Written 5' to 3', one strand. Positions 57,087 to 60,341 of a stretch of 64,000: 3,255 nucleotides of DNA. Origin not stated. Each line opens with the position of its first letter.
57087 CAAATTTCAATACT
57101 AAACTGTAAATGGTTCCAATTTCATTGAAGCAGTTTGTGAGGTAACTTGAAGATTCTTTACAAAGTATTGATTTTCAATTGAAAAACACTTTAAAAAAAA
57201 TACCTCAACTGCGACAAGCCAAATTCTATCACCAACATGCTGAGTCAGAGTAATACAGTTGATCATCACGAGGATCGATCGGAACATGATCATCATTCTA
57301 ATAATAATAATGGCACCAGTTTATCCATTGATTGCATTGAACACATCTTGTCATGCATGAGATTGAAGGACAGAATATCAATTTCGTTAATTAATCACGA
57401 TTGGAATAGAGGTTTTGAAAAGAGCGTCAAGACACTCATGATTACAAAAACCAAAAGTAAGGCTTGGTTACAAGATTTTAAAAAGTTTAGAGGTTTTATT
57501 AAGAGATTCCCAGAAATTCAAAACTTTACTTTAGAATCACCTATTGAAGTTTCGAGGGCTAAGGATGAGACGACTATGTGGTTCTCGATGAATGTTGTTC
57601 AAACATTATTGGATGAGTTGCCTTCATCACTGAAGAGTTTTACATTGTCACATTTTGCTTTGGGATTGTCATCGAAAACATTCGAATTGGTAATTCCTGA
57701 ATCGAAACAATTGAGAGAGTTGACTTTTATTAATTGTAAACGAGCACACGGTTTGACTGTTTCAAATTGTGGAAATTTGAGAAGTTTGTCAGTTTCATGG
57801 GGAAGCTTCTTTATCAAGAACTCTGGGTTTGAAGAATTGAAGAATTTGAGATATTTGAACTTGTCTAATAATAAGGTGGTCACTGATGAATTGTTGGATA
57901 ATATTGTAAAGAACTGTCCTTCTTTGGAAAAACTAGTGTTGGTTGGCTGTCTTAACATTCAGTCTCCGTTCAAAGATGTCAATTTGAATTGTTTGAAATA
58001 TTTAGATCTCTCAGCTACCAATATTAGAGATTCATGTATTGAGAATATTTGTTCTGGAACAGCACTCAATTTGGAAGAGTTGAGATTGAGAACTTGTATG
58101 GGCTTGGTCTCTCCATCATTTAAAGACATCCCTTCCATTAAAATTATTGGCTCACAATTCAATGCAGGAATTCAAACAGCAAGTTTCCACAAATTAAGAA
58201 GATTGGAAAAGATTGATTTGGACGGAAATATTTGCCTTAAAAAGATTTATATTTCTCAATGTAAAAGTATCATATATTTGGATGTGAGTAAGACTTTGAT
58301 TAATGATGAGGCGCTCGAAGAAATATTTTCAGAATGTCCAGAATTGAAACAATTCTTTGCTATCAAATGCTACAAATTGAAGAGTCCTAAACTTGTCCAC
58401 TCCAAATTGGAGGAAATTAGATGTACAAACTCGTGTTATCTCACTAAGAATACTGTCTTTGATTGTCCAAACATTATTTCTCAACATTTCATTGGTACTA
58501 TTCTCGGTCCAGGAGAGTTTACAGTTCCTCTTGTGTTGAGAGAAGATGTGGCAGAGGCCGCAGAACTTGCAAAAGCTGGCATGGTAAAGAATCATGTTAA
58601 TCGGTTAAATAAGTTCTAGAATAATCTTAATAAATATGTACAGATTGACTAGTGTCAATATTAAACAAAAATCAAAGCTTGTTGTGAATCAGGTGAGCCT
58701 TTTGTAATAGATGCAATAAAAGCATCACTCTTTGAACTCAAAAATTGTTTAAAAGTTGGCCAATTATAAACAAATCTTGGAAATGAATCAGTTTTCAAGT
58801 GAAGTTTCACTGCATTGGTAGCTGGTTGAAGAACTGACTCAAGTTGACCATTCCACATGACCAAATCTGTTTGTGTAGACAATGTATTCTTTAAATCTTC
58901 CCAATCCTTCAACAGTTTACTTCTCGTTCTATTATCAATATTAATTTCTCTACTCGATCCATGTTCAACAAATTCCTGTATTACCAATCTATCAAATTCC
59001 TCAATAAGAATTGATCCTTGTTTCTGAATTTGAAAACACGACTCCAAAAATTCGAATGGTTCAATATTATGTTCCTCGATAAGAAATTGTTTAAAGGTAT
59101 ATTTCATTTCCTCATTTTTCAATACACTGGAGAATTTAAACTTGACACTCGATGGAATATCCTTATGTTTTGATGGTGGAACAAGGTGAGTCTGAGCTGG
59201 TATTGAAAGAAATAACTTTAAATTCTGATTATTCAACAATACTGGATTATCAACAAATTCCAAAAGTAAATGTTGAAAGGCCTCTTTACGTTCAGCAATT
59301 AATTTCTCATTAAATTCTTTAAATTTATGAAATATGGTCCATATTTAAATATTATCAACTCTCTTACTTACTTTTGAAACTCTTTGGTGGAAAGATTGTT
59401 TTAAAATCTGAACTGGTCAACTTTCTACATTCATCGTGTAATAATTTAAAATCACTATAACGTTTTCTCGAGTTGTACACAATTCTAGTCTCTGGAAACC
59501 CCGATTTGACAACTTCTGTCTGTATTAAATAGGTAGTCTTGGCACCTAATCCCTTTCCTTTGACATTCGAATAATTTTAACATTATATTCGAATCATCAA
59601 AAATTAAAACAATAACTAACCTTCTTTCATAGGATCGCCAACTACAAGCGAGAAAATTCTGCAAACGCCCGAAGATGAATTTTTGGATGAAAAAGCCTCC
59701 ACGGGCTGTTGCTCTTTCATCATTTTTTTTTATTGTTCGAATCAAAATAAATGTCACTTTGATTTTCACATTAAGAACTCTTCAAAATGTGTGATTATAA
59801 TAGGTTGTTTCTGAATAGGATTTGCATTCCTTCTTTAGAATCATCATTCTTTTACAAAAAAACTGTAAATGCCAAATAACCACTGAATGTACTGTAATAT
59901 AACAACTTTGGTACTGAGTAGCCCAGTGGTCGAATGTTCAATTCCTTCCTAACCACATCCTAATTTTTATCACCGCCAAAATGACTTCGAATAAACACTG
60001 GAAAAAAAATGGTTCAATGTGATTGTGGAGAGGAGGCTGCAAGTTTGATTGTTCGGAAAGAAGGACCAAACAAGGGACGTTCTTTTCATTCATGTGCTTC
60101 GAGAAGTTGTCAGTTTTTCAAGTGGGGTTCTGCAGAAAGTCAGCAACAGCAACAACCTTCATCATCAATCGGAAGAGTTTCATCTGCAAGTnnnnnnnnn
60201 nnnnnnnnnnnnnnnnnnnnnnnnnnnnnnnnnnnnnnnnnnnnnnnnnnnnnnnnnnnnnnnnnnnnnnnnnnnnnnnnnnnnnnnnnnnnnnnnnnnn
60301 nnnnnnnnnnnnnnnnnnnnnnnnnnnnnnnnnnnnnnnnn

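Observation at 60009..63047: SMARCAL1/ZRANB3-like annealing helicase fused to two GRF zinc fingers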

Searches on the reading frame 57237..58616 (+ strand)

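Call 49: search_protein_families(library=pfam, proteins=[window:57237-58616:+], max_evalue=0.01)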
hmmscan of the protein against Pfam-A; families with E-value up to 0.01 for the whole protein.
window:57237-58616:+ (460 aa): 6 families
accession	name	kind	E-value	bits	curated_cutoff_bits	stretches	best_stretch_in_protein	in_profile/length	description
PF24758.1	LRR_At5g56370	-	1.3e-13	51.6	27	2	155-304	9-154/227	FBD-associated F-box protein At5g56370, LRR repeats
PF13855.12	LRR_8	-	8.6e-08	32.3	27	1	192-238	15-59/61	Leucine rich repeat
PF12799.13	LRR_4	-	1.2e-07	32.2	27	1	180-215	2-37/44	Leucine Rich repeats (2 copies)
PF23622.1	LRR_At1g61320_AtMIF1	-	3.4e-06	27.1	26.9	1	180-260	71-149/384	At1g61320/AtMIF1, LRR domain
PF25013.1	LRR_Zer-1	-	2.1e-05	25.1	27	1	198-265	4-68/137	Zer-1-like, Leucine-rich repeats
PF00646.38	F-box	-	0.0018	18.6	20.5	1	28-58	3-33/43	F-box domain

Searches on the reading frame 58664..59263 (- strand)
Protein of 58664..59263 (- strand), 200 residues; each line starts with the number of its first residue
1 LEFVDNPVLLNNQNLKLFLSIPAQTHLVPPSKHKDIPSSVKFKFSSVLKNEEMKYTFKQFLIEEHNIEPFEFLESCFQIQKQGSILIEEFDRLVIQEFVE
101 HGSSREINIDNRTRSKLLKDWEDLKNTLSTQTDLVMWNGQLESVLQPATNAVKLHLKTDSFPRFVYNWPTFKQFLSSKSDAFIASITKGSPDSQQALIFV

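Call 49: search_protein_families(library=pfam, proteins=[window:58664-59263:-], max_evalue=0.01)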
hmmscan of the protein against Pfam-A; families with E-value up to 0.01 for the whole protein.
window:58664-59263:- (200 aa): 1 family
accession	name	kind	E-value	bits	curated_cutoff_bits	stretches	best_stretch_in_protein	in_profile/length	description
PF00615.24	RGS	-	6.9e-13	49.4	23.9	1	43-165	1-109/117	Regulator of G protein signaling domain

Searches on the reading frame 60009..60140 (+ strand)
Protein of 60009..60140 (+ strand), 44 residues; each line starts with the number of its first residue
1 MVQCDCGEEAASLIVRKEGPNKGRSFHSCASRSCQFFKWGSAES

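Call 50: search_solved_structures(query=window:60009-60140:+, max_evalue=1, show_alignments=3)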
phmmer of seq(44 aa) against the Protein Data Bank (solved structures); distinct sequences matched with E-value up to 1: 3.
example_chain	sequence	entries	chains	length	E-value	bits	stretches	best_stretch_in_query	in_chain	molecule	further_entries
7omk_A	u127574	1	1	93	1.1e-10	44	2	13-41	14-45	Endonuclease 8-like 3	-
7jl5_A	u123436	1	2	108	1.2e-09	40.8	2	14-41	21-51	Endonuclease 8-like 3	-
5u6z_A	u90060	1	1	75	0.046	17.5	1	11-31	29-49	DNA-(apurinic or apyrimidinic site) lyase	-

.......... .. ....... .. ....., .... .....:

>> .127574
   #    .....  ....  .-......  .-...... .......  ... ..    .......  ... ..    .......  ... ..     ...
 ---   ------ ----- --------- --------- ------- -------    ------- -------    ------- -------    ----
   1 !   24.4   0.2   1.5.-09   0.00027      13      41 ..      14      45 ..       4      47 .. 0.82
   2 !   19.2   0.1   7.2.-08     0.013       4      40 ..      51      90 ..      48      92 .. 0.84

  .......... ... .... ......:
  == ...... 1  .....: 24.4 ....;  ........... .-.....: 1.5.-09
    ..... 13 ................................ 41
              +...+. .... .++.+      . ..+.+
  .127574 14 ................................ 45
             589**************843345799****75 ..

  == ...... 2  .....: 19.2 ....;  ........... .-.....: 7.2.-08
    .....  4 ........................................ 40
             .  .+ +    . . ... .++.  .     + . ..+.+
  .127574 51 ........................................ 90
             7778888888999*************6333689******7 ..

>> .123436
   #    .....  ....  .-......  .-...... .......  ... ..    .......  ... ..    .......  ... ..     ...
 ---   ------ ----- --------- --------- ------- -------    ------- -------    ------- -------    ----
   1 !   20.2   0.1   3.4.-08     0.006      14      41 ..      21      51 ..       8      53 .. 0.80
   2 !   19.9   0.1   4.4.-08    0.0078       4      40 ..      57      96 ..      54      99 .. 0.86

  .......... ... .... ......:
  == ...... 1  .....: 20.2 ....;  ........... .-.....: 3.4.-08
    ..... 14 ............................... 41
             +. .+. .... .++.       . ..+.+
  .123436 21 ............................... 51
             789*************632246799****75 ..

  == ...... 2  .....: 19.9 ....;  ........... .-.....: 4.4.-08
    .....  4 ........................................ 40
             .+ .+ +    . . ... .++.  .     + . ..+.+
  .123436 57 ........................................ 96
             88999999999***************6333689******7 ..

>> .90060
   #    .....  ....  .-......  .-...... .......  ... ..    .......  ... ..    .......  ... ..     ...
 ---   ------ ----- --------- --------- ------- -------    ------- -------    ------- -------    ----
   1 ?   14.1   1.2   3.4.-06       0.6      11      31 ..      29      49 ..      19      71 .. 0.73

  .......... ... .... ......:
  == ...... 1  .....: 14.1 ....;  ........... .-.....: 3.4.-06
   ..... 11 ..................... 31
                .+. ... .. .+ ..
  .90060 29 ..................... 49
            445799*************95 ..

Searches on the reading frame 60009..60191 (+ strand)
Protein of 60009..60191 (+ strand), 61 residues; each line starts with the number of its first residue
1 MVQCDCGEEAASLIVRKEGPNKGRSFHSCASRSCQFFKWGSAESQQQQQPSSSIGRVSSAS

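Call 5: search_protein_families(library=pfam, proteins=[window:60009-60191:+], max_evalue=10)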
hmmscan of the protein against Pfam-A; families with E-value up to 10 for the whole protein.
seq(61 aa): 2 families
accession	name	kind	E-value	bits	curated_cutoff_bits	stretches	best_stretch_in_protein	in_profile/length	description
PF06839.17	Zn_ribbon_GRF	-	3.1e-15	56.4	25.9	1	2-40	1-42/45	GRF zinc finger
PF23549.1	Zn_ribbon_GRF_2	-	0.0082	16.3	27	1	4-37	4-38/45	GRF-like zinc ribbon domain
